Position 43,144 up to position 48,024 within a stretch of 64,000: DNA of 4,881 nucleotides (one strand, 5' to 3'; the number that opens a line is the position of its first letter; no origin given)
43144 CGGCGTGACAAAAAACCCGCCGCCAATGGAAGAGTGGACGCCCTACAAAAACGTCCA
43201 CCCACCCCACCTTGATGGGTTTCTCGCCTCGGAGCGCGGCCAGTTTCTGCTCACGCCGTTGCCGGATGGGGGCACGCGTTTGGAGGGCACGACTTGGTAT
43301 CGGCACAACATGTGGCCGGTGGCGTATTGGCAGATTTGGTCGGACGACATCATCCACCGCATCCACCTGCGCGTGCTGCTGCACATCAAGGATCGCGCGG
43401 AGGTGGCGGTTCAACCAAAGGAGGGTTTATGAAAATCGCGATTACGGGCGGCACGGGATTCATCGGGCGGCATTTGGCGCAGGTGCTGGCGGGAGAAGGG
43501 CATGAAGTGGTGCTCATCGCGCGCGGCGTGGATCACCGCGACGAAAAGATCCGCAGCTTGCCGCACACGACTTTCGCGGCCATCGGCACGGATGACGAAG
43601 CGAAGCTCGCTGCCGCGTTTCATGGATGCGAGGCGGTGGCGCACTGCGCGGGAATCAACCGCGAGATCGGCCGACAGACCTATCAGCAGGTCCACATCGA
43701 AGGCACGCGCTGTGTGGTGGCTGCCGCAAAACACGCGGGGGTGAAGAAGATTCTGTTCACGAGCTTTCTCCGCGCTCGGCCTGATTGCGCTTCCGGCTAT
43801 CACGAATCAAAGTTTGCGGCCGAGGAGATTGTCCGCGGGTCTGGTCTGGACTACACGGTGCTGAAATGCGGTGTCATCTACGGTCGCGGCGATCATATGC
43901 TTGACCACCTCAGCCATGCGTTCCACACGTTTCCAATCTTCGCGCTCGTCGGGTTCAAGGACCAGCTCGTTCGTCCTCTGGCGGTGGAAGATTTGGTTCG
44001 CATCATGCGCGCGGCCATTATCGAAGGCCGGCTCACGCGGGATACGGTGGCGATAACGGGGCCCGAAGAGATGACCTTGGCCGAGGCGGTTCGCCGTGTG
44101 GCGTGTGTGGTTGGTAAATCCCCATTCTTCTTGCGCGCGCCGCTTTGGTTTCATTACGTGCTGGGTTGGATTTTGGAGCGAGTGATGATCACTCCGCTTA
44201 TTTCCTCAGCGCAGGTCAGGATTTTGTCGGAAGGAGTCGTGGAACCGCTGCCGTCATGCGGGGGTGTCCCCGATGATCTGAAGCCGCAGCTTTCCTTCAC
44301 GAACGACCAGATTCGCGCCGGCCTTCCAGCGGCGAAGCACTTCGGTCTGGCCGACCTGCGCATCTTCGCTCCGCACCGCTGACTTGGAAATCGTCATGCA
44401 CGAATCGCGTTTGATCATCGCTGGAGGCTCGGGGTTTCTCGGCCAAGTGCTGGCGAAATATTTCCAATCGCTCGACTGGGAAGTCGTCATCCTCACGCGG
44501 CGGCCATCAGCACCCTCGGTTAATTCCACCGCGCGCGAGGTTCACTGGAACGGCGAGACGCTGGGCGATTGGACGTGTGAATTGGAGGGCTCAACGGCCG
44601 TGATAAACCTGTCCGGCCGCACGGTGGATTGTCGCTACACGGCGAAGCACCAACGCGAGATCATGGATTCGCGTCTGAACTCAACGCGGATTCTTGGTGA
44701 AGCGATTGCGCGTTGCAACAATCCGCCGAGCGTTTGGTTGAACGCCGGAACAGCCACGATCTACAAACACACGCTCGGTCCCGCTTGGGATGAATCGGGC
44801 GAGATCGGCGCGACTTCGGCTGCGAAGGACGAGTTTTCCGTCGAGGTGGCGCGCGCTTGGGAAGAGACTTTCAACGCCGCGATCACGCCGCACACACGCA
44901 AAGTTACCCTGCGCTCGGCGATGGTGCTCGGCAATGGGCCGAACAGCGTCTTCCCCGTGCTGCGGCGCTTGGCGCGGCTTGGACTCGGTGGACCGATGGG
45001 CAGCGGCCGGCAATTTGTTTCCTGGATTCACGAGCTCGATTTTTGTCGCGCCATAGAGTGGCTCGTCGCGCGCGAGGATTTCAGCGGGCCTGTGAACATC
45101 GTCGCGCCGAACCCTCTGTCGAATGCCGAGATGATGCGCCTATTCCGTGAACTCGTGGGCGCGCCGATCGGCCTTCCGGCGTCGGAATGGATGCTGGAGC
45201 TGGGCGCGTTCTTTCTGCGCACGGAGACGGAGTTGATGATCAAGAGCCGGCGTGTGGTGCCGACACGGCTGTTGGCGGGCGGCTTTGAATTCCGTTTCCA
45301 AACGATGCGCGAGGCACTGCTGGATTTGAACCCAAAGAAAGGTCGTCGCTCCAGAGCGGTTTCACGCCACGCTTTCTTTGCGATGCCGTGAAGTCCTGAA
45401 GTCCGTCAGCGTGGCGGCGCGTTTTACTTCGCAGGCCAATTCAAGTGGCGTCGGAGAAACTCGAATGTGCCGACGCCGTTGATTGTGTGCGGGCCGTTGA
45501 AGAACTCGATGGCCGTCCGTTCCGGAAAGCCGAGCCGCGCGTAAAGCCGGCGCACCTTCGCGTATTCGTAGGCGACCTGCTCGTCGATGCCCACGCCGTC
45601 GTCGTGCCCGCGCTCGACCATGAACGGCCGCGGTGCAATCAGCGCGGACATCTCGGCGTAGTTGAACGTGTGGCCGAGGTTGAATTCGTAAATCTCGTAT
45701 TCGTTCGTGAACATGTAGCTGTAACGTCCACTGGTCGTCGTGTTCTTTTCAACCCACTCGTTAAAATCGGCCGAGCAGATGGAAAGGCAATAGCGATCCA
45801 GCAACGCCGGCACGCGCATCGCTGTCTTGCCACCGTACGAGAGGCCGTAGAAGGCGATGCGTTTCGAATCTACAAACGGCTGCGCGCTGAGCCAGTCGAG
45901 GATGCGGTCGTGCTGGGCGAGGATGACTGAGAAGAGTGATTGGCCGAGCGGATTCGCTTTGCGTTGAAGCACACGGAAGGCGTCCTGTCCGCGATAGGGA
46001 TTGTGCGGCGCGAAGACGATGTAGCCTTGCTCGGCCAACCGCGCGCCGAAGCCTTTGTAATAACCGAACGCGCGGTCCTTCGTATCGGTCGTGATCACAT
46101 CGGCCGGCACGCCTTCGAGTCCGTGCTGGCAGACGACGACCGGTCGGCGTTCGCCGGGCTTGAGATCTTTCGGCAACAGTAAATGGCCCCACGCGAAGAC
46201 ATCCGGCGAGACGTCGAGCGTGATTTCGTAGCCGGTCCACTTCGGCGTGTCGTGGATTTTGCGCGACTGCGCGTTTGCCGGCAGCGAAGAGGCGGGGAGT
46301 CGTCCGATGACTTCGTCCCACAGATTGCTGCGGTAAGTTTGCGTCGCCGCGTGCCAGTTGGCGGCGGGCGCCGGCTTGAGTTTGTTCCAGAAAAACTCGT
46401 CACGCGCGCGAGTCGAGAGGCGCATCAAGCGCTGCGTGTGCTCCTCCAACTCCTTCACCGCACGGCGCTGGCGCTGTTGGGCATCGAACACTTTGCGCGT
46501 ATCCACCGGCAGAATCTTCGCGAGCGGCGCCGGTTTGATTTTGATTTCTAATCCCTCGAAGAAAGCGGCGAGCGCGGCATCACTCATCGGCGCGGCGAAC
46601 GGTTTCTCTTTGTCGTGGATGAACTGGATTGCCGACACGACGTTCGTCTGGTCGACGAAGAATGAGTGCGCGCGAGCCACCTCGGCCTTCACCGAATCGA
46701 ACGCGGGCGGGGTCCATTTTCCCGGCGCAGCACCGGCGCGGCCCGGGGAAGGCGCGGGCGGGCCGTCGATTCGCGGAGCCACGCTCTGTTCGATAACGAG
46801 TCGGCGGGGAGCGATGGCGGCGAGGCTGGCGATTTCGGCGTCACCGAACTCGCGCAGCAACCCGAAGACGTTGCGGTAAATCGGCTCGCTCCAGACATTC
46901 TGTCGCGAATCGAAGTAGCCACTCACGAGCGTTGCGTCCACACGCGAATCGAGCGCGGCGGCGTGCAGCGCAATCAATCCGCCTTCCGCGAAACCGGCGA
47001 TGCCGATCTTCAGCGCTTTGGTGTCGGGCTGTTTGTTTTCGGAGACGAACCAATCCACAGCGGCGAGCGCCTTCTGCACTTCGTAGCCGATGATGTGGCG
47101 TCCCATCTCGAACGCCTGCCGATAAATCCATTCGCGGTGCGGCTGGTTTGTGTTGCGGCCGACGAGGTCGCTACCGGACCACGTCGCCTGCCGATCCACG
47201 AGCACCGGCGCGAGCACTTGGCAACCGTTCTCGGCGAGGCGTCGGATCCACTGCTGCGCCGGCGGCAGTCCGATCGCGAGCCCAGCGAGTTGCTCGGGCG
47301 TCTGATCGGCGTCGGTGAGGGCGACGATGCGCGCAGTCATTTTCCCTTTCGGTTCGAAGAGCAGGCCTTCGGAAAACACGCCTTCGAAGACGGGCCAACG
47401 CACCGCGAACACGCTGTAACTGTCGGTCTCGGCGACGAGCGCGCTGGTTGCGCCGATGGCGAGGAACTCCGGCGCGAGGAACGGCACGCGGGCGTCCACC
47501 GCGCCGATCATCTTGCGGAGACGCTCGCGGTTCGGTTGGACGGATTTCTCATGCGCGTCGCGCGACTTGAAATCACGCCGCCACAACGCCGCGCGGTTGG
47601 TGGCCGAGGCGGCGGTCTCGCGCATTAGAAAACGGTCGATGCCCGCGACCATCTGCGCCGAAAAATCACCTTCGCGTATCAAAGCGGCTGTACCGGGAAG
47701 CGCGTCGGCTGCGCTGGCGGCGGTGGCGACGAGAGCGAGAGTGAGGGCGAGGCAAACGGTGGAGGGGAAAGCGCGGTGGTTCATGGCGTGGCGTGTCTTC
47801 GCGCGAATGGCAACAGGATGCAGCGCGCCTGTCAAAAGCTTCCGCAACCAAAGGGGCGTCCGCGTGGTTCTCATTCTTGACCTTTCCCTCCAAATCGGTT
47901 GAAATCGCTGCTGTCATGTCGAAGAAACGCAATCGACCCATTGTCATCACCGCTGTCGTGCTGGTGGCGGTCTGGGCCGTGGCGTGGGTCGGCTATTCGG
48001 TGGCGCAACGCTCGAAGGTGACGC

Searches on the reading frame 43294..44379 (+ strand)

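Call 28: search_protein_families(library=pfam, proteins=[window:43294-44379:+], max_evalue=0.00001)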
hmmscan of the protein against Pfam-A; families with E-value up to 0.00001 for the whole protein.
window:43294-44379:+ (362 aa): 7 families
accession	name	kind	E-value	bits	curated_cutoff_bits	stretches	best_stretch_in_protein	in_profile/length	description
PF01370.27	Epimerase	-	5.4e-21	75.5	20.9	1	48-242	1-225/240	NAD dependent epimerase/dehydratase family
PF13460.12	NAD_binding_10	-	7.6e-20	72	27.2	1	52-195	1-146/184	NAD(P)H-binding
PF05368.20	NmrA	-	3.9e-16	60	27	1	47-196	4-150/298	NmrA-like family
PF01073.25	3Beta_HSD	-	7.9e-14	51.8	22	1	49-158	1-116/280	3-beta hydroxysteroid dehydrogenase/isomerase family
PF04321.23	RmlD_sub_bind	-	6.1e-09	35.8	27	1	46-244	1-199/287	RmlD substrate binding domain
PF07993.18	NAD_binding_4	-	5.5e-07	29.4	20.1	0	151-225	159-234/258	Male sterility protein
PF16363.11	GDP_Man_Dehyd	-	3.5e-06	27.1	27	0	50-149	2-117/332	GDP-mannose 4,6 dehydratase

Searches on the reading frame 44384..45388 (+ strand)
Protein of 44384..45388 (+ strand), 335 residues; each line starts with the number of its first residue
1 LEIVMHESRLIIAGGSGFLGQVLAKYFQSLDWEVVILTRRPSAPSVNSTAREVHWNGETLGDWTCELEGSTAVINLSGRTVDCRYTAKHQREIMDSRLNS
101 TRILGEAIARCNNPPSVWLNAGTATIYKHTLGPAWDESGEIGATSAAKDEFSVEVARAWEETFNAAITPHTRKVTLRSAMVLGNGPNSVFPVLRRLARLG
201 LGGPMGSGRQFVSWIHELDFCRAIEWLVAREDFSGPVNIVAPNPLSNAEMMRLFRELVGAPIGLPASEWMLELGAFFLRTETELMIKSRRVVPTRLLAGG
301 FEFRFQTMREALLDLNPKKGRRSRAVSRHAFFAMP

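Call 28: search_protein_families(library=pfam, proteins=[window:44384-45388:+], max_evalue=0.00001)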
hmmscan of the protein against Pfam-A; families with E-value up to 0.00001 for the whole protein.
window:44384-45388:+ (335 aa): 2 families
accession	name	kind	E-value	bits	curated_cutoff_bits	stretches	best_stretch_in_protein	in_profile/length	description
PF01370.27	Epimerase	-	1.2e-14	54.7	20.9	1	11-232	2-229/240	NAD dependent epimerase/dehydratase family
PF08338.16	DUF1731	-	2.6e-10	40.3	27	1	268-315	3-47/47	Domain of unknown function (DUF1731)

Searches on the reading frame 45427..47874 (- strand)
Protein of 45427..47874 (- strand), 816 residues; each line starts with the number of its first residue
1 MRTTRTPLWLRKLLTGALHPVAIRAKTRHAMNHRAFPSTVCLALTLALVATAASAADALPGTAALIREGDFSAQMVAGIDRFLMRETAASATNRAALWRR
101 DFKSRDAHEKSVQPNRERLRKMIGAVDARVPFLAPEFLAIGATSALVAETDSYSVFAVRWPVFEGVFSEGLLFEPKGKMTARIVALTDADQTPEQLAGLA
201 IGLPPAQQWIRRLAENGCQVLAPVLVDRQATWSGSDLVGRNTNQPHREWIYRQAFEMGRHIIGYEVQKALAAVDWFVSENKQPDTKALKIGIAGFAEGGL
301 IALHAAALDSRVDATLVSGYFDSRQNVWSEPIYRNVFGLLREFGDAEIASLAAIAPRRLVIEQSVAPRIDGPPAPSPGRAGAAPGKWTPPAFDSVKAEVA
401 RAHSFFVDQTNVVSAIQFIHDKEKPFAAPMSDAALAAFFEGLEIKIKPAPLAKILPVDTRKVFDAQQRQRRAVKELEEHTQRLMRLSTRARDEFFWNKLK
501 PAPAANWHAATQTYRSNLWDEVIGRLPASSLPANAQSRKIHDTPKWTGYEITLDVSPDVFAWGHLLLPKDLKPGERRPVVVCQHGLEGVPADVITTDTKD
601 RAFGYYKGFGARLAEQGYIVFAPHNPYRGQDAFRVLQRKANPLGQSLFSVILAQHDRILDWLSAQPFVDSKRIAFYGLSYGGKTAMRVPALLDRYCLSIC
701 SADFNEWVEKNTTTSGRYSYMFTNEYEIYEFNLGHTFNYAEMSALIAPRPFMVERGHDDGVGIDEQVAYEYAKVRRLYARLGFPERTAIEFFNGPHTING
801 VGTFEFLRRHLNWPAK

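Call 29: search_protein_families(library=pfam, proteins=[window:45427-47874:-], max_evalue=0.00001)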
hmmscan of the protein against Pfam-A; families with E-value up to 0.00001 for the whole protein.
window:45427-47874:- (816 aa): 4 families
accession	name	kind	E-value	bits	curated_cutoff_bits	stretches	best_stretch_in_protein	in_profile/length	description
PF01738.24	DLH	-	2.7e-13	50.4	21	1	210-316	34-125/217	Dienelactone hydrolase family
PF00326.27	Peptidase_S9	-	2.7e-07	30.7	22.6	0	613-759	10-155/213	Prolyl oligopeptidase family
PF12715.13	Abhydrolase_7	-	5.8e-07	29.5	21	0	633-764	187-316/388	Abhydrolase family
PF22244.2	GCE_fung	-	1.8e-06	28.4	27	0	655-701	87-135/231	Glucuronyl esterase, fungi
